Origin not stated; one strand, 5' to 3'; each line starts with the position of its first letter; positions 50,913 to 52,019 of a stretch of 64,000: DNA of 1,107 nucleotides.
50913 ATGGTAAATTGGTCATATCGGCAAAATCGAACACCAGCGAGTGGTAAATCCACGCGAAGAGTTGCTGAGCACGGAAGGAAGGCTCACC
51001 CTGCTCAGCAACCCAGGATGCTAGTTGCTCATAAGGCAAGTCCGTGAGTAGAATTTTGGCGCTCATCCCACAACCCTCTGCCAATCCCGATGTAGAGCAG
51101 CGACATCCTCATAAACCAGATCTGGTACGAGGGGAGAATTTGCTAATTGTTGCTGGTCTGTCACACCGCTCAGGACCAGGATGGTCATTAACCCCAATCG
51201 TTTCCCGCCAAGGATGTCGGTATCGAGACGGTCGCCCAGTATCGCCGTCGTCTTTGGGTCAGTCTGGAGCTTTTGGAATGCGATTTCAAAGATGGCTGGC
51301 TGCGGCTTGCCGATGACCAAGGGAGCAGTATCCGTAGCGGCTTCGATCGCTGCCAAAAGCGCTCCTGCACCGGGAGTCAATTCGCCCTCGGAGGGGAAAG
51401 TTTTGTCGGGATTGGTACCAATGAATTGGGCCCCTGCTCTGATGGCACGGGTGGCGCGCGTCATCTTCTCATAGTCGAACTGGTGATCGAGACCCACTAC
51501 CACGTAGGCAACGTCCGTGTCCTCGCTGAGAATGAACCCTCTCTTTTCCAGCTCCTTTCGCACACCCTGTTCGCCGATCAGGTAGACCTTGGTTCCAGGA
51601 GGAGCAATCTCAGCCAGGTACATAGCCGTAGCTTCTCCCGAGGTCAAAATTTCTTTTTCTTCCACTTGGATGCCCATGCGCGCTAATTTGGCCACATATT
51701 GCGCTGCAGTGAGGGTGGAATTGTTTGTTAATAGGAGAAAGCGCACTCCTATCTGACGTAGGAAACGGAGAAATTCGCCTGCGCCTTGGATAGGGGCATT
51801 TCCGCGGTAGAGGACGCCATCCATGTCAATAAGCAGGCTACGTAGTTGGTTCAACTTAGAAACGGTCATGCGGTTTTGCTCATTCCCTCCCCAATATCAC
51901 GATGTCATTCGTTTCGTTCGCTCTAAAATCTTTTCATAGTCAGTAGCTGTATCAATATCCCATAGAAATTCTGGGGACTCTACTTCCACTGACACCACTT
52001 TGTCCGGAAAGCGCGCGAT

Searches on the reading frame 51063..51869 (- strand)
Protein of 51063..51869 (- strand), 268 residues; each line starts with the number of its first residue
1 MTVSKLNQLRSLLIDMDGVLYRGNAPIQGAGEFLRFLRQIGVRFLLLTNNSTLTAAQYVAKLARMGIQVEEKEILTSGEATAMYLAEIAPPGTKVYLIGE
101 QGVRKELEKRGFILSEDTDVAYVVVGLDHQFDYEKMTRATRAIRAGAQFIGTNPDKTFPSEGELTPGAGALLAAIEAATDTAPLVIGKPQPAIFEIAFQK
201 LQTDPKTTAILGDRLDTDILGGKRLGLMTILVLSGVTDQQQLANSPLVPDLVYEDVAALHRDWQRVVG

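Call 26: search_protein_families(library=pfam, proteins=[window:51063-51869:-], max_evalue=0.00001)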
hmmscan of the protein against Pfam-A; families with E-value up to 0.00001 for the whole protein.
window:51063-51869:- (268 aa): 3 families
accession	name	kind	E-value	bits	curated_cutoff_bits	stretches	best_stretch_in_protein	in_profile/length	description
PF13344.12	Hydrolase_6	-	2.1e-31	108.4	27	1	13-112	2-100/101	Haloacid dehalogenase-like hydrolase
PF13242.12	Hydrolase_like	-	2.4e-21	75.9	22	1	185-258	1-74/75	HAD-hyrolase-like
PF00702.32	Hydrolase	-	8.5e-17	62.6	26.4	1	12-226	4-191/191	haloacid dehalogenase-like hydrolase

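Call 58: search_protein_families(library=ncbifam, proteins=[window:51063-51869:-], max_evalue=0.00001)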
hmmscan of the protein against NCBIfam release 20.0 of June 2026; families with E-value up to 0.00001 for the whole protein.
window:51063-51869:- (268 aa): 17 families
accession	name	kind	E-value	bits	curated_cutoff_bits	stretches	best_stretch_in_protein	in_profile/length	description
NF053752.1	TK1734_fam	exception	5.7e-79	265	475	1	12-260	3-256/260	2-phosphoglycolate phosphatase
TIGR01457.1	HAD-SF-IIA-hyp2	hypoth_equivalog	3.3e-63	213.5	247.65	1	12-256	4-246/249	TIGR01457 family HAD-type hydrolase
TIGR01452.1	PGP_euk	subfamily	1.6e-58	198.3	201.95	1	11-259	4-279/279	phosphoglycolate/pyridoxal phosphate family phosphatase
TIGR01460.1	HAD-SF-IIA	subfamily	2.9e-51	174.6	100.15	1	13-235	2-246/246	HAD-IIA family hydrolase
NF007762.0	PRK10444.1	equivalog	8.7e-50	169.6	368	1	9-258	3-246/250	HAD-IIA family hydrolase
TIGR01458.1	HAD-SF-IIA-hyp3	hypoth_equivalog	1.9e-26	93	175.95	1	9-252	1-243/257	TIGR01458 family HAD-type hydrolase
TIGR01459.1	HAD-SF-IIA-hyp4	hypoth_equivalog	5.1e-22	78.5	103.75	1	10-233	9-241/242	TIGR01459 family HAD-type hydrolase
TIGR02253.1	CTE7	subfamily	7.5e-15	55.3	169.75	1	186-240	148-202/221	TIGR02253 family HAD-type hydrolase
TIGR01668.1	YqeG_hyp_ppase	hypoth_equivalog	1.9e-11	43.8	89.1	1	187-243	90-146/170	YqeG family HAD IIIA-type phosphatase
NF053830.1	RUBPPhHalo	equivalog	1.3e-08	34.7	330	0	188-259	159-230/234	ribulose-1,5-bisphosphate 5-phosphatase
TIGR01456.1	CECR5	hypoth_equivalog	1.6e-08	33.8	139.25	1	12-79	3-75/321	TIGR01456 family HAD-type hydrolase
TIGR02254.1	YjjG_YfnB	equivalog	3.7e-08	33.1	159.9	1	186-233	150-197/223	YjjG family noncanonical pyrimidine nucleotidase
TIGR02252.1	DREG-2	subfamily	4.5e-07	29.8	155.2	1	184-231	156-203/203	HAD hydrolase, REG-2-like, family IA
TIGR01662.1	HAD-SF-IIIA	subfamily_domain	8.9e-07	29.1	44.6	0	188-233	93-139/141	HAD-IIIA family hydrolase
NF006506.0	PRK08942.1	equivalog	1.9e-06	27.5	178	0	188-261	103-175/182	D-glycero-beta-D-manno-heptose 1,7-bisphosphate 7-phosphatase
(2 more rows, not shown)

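Call 64: find_homologous_proteins(query=window:51063-51869:-, max_evalue=1e-20)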
Query window:51063-51869:- (268 aa): 7079 proteins with E <= 1e-20 among 8000 candidates; the best 120 are listed.
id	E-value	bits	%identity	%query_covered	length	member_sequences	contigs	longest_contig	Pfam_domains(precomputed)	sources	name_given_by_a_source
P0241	4.0e-161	552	96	100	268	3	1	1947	PF13344.13,PF00702.33,PF13242.13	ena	-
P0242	4.7e-155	533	91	100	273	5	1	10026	PF13344.13,PF00702.33,PF13242.13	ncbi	ncbi:MAG: HAD-IIA family hydrolase [Anaerolineae bacterium]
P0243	1.1e-147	508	86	99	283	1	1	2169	PF13344.13,PF00702.33,PF13242.13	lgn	-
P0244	8.7e-142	489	84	99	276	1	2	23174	PF13419.13,PF13344.13,PF00702.33,PF13242.13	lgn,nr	nr:HAD family hydrolase [Chloroflexota bacterium]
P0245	5.4e-140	483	84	99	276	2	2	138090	PF13419.13,PF13344.13,PF00702.33,PF13242.13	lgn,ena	-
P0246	4.0e-126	438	77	99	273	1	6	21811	PF13419.13,PF13344.13,PF00702.33,PF13242.13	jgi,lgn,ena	-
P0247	9.6e-121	420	73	97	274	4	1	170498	PF13419.13,PF13344.13,PF00702.33,PF13242.13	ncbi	-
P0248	1.1e-116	407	71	99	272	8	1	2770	PF13419.13,PF13344.13,PF00702.33,PF13242.13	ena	-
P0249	7.1e-116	404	71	100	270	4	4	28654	PF13419.13,PF13344.13,PF00702.33,PF13242.13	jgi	jgi:4-nitrophenyl phosphatase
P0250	5.2e-115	401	71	100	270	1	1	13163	PF13419.13,PF13344.13,PF00702.33,PF13242.13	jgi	jgi:4-nitrophenyl phosphatase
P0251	7.4e-113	394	70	96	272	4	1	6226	PF13419.13,PF13344.13,PF00702.33,PF13242.13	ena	-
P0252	3.5e-112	392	68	100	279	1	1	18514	PF13419.13,PF13344.13,PF00702.33,PF13242.13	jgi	-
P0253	1.5e-111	390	68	98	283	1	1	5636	PF13344.13,PF00702.33,PF13242.13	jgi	jgi:4-nitrophenyl phosphatase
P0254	2.0e-110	386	70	93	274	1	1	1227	PF13419.13,PF13344.13,PF00702.33,PF13242.13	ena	-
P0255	3.7e-110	385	70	97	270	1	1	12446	PF13419.13,PF13344.13,PF00702.33,PF13242.13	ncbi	-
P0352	2.8e-89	317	57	97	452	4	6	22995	PF13344.13,PF00702.33,PF13242.13,PF12804.14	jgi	jgi:4-nitrophenyl phosphatase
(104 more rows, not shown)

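Call 67: find_encoding_contigs(protein=P0352, flank=10000, max_places=2)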
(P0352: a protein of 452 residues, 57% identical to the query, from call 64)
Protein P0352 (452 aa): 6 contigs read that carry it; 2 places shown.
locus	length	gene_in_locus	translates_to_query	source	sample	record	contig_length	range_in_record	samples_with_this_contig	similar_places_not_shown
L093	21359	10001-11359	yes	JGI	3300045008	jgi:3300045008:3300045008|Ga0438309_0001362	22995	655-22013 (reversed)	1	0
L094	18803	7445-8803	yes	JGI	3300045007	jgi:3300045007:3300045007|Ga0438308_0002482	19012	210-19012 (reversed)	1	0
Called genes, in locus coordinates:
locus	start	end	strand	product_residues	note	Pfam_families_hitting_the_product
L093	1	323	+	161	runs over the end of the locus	PF11848:DUF3368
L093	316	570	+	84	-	-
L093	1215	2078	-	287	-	-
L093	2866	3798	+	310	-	PF14088:DUF4268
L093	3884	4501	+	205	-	PF00583:Acetyltransf_1, PF13508:Acetyltransf_7 (weak)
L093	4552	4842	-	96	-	-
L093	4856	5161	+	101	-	PF01381:HTH_3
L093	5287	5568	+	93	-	-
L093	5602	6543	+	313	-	PF12838:Fer4_7 (faint), PF13183:Fer4_8 (faint), PF13237:Fer4_10 (faint), PF13484:Fer4_16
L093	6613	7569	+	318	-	PF01208:URO-D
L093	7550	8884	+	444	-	PF04389:Peptidase_M28, PF01546:Peptidase_M20, PF07687:M20_dimer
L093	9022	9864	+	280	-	PF19842:YqeC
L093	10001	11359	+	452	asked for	PF12804:NTP_transf_3, PF00702:Hydrolase, PF13344:Hydrolase_6, PF13242:Hydrolase_like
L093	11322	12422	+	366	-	PF21016:RlmN_N, PF04055:Radical_SAM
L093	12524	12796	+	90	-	-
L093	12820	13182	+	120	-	PF03780:Asp23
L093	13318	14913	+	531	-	PF02734:Dak2, PF21645:FakA-like_M, PF13684:FakA-like_C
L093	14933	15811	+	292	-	PF02645:DegV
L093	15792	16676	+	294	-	PF02645:DegV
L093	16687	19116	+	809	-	PF17191:RecG_wedge, PF01336:tRNA_anti-codon, PF00270:DEAD, PF04851:ResIII, PF00271:Helicase_C, PF19833:RecG_dom3_C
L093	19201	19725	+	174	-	PF01467:CTP_transf_like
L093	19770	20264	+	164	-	-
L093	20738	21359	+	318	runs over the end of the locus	PF00478:IMPDH (faint), PF03060:NMO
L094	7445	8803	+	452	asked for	PF12804:NTP_transf_3, PF00702:Hydrolase, PF13344:Hydrolase_6, PF13242:Hydrolase_like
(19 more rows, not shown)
